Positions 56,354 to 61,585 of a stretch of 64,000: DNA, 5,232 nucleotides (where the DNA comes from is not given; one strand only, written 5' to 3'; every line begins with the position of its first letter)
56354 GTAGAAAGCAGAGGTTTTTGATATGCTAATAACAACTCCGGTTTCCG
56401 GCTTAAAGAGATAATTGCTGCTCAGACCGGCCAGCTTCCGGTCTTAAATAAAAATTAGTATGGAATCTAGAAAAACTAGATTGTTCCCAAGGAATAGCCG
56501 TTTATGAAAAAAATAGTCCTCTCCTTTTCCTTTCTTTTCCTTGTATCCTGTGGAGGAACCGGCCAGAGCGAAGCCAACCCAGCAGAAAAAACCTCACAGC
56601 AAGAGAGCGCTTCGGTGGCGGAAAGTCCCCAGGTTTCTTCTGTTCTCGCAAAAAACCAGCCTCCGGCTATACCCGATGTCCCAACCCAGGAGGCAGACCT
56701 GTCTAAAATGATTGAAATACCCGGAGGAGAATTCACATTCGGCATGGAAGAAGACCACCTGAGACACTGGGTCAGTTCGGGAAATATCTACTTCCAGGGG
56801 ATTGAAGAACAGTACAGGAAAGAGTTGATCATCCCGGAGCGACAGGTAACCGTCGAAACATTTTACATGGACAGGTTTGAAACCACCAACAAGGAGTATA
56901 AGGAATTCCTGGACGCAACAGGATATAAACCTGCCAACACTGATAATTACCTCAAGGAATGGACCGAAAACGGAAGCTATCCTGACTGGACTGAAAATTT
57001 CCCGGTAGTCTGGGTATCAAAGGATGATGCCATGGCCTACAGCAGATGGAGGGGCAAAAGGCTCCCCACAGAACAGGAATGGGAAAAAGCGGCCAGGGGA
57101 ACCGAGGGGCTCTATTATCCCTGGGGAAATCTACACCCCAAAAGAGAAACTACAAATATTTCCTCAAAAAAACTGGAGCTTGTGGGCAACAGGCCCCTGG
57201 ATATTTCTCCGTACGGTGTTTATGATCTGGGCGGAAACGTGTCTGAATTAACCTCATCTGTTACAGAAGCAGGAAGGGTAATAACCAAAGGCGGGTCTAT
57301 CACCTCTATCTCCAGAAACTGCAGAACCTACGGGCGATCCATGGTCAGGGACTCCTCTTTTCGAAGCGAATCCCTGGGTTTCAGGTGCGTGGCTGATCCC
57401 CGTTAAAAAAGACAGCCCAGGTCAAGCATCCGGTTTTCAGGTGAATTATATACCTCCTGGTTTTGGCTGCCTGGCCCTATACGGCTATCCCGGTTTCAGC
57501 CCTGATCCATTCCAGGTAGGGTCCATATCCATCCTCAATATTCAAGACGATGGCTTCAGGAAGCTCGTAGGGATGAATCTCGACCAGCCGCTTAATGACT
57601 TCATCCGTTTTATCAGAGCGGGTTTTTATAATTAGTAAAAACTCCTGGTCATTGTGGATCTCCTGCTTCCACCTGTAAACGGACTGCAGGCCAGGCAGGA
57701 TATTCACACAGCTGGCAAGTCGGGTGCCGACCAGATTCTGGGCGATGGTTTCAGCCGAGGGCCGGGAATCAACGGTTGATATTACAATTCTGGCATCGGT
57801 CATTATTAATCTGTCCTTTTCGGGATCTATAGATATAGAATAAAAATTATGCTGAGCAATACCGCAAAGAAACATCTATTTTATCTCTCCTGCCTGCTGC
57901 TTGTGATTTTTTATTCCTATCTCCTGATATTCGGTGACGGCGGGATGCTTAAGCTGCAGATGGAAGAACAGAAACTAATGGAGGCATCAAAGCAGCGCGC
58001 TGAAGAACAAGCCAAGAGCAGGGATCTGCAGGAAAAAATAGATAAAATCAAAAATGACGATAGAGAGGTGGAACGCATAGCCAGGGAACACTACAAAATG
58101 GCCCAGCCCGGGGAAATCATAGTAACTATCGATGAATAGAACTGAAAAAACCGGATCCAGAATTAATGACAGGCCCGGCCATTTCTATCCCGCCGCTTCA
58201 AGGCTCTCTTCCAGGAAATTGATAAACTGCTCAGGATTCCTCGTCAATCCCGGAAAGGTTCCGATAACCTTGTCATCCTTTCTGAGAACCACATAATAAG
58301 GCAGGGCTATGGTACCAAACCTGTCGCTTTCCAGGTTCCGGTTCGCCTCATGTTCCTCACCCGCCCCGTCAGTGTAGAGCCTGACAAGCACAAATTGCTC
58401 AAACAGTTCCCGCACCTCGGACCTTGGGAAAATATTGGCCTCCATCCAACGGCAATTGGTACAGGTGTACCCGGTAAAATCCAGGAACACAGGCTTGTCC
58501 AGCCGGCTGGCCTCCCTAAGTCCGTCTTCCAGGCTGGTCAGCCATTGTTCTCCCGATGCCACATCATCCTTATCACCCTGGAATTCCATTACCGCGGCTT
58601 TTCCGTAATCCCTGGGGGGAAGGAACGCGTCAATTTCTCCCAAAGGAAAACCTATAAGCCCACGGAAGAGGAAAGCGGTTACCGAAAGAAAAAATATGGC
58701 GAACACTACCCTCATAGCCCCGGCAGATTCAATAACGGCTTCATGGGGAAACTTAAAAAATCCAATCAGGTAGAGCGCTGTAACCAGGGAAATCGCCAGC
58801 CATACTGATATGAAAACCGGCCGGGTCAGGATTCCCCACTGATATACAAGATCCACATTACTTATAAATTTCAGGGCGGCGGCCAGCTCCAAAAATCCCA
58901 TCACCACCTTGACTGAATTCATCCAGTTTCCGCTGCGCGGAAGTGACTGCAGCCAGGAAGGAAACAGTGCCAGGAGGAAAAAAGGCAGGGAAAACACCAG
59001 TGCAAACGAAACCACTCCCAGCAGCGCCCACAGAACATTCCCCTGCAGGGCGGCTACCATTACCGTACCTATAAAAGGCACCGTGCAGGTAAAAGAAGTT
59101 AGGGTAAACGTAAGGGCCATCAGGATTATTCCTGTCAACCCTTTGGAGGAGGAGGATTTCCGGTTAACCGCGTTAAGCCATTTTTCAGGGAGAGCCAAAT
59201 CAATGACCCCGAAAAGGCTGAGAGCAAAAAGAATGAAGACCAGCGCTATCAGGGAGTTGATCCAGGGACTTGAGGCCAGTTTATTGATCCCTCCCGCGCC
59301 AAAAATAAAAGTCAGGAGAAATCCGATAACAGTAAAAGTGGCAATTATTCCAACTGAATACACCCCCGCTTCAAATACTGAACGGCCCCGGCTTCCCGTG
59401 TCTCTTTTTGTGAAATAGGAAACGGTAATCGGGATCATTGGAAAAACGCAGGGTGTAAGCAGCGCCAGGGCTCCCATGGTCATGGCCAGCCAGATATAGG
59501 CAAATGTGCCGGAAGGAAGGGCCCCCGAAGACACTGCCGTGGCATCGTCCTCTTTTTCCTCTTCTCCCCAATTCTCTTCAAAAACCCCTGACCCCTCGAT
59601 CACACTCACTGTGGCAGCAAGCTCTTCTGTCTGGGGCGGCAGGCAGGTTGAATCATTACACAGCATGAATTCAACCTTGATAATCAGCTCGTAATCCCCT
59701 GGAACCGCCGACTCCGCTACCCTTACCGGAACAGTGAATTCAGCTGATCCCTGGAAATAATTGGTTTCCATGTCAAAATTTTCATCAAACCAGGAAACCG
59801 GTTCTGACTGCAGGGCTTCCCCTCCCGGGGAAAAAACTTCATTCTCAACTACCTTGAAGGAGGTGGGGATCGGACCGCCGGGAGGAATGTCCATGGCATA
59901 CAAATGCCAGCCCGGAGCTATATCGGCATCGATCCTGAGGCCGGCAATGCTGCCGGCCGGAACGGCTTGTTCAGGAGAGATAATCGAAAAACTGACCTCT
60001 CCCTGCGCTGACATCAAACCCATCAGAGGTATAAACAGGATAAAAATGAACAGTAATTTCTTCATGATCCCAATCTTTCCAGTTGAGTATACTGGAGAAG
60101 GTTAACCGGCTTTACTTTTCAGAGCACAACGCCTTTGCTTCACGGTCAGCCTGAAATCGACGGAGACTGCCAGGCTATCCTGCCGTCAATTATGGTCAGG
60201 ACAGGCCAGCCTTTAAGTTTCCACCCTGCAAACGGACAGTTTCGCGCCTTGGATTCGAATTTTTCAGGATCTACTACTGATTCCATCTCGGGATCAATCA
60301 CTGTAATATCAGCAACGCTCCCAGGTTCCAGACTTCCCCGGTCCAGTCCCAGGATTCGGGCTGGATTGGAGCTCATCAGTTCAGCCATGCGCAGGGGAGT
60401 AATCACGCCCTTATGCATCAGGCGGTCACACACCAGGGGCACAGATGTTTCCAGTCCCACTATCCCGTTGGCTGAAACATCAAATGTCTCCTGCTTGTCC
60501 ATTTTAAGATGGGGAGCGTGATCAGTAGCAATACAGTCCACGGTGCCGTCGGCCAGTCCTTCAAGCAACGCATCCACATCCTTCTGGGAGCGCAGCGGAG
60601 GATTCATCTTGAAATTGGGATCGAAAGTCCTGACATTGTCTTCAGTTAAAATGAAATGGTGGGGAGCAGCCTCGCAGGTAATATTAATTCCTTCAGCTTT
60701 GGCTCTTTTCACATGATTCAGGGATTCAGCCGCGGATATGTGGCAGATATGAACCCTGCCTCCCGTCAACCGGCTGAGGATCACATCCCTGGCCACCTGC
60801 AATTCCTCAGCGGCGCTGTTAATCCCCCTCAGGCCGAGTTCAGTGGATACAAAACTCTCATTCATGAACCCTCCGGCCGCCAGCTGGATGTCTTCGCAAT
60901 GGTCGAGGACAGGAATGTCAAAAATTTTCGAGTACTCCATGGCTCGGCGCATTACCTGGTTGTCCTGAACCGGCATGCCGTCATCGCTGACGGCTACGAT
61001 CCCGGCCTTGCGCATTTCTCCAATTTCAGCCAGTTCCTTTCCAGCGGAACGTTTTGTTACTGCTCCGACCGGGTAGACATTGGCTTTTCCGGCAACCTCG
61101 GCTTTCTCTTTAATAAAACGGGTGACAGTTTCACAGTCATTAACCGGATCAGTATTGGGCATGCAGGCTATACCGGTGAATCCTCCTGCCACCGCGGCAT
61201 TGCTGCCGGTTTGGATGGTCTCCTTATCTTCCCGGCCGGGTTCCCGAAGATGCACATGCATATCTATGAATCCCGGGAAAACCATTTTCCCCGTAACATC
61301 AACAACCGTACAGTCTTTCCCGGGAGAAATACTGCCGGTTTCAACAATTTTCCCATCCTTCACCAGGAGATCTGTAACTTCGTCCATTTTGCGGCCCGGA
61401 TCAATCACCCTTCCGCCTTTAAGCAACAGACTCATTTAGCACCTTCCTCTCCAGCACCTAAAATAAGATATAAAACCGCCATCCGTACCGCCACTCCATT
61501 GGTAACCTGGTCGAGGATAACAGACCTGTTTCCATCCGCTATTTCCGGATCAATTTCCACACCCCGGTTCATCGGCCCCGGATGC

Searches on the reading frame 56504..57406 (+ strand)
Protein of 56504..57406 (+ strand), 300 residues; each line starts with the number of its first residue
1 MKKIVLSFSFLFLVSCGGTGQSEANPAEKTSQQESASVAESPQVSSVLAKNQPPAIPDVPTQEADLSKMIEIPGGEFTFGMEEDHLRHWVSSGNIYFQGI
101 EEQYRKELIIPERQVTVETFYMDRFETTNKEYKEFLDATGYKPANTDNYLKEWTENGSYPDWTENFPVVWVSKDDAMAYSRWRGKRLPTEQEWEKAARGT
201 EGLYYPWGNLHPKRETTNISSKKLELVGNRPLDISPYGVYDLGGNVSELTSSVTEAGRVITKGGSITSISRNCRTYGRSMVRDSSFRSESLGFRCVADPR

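Call 47: search_protein_families(library=pfam, proteins=[window:56504-57406:+], max_evalue=0.00001)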
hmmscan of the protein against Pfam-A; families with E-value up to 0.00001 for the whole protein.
window:56504-57406:+ (300 aa): 1 family
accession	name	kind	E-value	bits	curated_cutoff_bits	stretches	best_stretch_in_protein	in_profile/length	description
PF03781.23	FGE-sulfatase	-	1.6e-40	139.8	23.3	1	67-296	3-254/255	Sulfatase-modifying factor enzyme 1-like domain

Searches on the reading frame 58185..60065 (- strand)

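Call 47: search_protein_families(library=pfam, proteins=[window:58185-60065:-], max_evalue=0.00001)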
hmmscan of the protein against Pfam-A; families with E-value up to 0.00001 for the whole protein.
window:58185-60065:- (626 aa): 3 families
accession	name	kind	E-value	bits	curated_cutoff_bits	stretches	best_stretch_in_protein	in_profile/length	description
PF02683.22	DsbD_TM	-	6.8e-31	107.7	27.1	1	191-403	5-217/219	Cytochrome C biogenesis protein transmembrane domain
PF11412.14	DsbD_N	-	1.1e-12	48.5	25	1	28-149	4-115/119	Thiol:disulfide interchange protein DsbD, N-terminal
PF13899.12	Thioredoxin_7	-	5.2e-10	39.7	27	1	507-594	1-81/83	Thioredoxin-like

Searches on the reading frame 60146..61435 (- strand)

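Call 47: search_protein_families(library=pfam, proteins=[window:60146-61435:-], max_evalue=0.00001)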
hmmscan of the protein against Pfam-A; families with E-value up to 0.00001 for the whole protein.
window:60146-61435:- (429 aa): 3 families
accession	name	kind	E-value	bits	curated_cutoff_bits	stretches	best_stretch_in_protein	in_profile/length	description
PF01979.26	Amidohydro_1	-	3.6e-29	102.5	25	1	51-420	1-344/345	Amidohydrolase family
PF07969.17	Amidohydro_3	-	1.4e-16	61.5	29.7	1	227-420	307-470/472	Amidohydrolase family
PF12890.13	DHOase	-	2.7e-11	44.2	21.2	1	49-238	1-142/142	Dihydro-orotase-like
